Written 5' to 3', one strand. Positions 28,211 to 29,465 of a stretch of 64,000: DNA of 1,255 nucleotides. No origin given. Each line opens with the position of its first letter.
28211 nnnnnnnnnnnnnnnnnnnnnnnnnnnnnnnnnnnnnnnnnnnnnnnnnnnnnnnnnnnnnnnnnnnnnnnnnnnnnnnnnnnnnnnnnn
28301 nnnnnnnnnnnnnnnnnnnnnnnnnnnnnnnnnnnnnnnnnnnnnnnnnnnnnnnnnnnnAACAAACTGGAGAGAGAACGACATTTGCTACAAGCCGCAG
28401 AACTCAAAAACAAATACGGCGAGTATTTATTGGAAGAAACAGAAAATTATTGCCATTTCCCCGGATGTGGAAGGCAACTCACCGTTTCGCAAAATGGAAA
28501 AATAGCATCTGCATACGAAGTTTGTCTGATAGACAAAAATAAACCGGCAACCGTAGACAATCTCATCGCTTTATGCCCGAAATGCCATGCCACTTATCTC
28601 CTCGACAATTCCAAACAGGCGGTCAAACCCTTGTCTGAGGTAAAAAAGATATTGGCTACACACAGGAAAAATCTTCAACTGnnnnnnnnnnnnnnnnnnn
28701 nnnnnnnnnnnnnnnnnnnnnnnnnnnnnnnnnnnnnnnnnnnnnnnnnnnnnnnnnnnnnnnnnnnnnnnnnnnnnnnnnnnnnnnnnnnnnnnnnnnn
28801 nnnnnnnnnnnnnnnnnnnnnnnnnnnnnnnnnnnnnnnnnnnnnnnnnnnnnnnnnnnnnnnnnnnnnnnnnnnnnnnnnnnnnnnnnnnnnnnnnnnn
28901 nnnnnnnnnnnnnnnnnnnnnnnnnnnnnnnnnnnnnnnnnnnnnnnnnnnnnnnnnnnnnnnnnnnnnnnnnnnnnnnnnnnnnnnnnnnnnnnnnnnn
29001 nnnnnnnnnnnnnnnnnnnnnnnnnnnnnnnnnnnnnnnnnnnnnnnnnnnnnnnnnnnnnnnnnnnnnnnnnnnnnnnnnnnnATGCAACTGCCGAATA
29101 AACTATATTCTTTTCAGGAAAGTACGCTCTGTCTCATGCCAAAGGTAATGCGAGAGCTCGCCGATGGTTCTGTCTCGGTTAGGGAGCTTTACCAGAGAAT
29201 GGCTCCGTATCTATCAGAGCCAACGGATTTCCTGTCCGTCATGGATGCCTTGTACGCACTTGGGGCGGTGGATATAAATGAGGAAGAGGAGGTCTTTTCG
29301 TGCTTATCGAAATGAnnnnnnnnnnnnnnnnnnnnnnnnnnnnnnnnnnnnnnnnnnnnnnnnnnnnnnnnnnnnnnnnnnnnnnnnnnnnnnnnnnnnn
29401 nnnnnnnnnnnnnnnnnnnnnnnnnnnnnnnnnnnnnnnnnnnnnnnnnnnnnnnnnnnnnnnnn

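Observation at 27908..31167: Three-gene HNH-like / small protein / SMC-like ABC ATPase cassette (ABC-three-component type), translationally coupled to an HTH gene and a type I R-M operon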

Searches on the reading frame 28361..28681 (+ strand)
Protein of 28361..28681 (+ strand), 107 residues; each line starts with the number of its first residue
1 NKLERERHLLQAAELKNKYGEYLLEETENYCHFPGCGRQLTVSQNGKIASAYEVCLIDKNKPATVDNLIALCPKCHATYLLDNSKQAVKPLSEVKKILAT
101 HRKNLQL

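Call 43: search_solved_structures(query=window:28361-28681:+, max_evalue=10, show_alignments=3)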
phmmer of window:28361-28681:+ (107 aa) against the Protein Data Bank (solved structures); distinct sequences matched with E-value up to 10: 9.
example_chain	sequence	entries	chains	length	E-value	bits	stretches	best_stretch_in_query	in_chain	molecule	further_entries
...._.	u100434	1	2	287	0.0055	20.1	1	21-89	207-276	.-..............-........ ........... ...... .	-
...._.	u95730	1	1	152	0.19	15.2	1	2-44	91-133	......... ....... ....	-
8qhu_Sf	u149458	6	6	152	0.19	15.1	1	2-44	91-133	Ubiquitin-60S ribosomal protein L40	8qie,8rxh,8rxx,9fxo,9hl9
5zmm_A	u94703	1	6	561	0.29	14.6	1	24-82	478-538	Uncharacterized protein McrA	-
4v8m_A9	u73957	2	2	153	0.4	14.1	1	2-45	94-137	UBIQUITIN/RIBOSOMAL PROTEIN S27A, PUTATIVE | Ubiquitin-60S ribosomal protein L40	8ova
3ucp_A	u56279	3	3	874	0.78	13.2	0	61-91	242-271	UndA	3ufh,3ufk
2rpc_A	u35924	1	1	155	0.86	13.1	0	30-49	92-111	Zinc finger protein ZIC 3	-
5opt_j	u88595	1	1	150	1.1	12.7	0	2-45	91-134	Ubiquitin/ribosomal protein S27a, putative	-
6wmi_A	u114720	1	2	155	4.9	10.6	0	30-46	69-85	Zinc finger protein 410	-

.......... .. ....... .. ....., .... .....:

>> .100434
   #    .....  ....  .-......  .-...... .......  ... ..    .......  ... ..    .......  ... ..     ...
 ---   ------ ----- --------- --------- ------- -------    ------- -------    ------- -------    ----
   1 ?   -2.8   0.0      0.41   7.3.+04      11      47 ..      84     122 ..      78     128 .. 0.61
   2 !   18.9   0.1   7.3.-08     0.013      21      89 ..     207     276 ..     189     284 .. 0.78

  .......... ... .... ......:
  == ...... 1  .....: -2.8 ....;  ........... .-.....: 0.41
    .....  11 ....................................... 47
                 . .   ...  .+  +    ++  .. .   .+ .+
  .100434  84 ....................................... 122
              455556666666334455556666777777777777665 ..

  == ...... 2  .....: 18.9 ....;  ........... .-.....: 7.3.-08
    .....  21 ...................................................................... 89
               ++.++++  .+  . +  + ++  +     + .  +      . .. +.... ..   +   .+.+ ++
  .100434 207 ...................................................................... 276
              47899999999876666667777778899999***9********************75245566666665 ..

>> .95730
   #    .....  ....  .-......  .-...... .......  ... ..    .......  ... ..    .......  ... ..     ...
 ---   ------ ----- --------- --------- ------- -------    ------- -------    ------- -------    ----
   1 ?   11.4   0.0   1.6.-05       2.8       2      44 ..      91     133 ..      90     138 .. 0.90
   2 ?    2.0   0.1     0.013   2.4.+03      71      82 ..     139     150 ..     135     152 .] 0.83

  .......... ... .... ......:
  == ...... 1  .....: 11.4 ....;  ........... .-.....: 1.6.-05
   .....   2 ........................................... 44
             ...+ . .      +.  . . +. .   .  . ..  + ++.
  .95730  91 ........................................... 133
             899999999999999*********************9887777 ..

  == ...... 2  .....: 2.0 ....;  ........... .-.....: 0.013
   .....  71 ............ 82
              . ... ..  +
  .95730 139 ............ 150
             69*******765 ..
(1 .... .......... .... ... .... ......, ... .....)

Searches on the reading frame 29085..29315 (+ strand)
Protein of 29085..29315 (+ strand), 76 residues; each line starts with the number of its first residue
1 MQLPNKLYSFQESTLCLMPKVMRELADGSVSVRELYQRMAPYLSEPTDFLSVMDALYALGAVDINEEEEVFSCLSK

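Call 3: search_protein_families(library=pfam, proteins=[window:29085-29315:+], max_evalue=1)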
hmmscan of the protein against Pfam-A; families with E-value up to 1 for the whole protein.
window:29085-29315:+ (76 aa): 4 families
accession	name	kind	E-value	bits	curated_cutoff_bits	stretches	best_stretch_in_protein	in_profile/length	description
PF20292.4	MC7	-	2e-23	82.7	27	1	3-70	1-68/69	ABC-three component (ABC-3C) system Middle Component 7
PF20293.4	MC6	-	0.00063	20.1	27.2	1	6-73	4-76/76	ABC-three component (ABC-3C) system Middle Component 6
PF20660.2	DUF6812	-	0.037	14.5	27.1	1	28-57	4-32/53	Family of unknown function (DUF6812)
PF25532.1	CH_CAMSAP2_N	-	0.19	12.2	27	1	3-62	38-97/135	CAMSAP2-like, calponin-homology domain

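Call 4: search_protein_families(library=padloc, proteins=[window:29085-29315:+], max_evalue=1)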
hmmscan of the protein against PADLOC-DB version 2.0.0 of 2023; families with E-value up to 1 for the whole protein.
window:29085-29315:+ (76 aa): 0 families

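Call 5: search_protein_families(library=ncbifam, proteins=[window:29085-29315:+], max_evalue=1)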
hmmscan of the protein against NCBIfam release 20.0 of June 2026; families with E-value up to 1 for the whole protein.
window:29085-29315:+ (76 aa): 1 family
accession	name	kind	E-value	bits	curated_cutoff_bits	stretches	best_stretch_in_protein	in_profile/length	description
NF006681.0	PRK09229.1-2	equivalog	0.04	12.7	362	1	11-66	286-340/451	formimidoylglutamate deiminase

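Call 72: search_protein_families(library=phrogs, proteins=[window:29085-29315:+], max_evalue=0.001)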
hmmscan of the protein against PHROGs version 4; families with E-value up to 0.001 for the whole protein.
window:29085-29315:+ (76 aa): 1 family
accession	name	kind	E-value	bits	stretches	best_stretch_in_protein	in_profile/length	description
phrog_6259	-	unknown function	4.2e-25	88.5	1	1-74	1-74/74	-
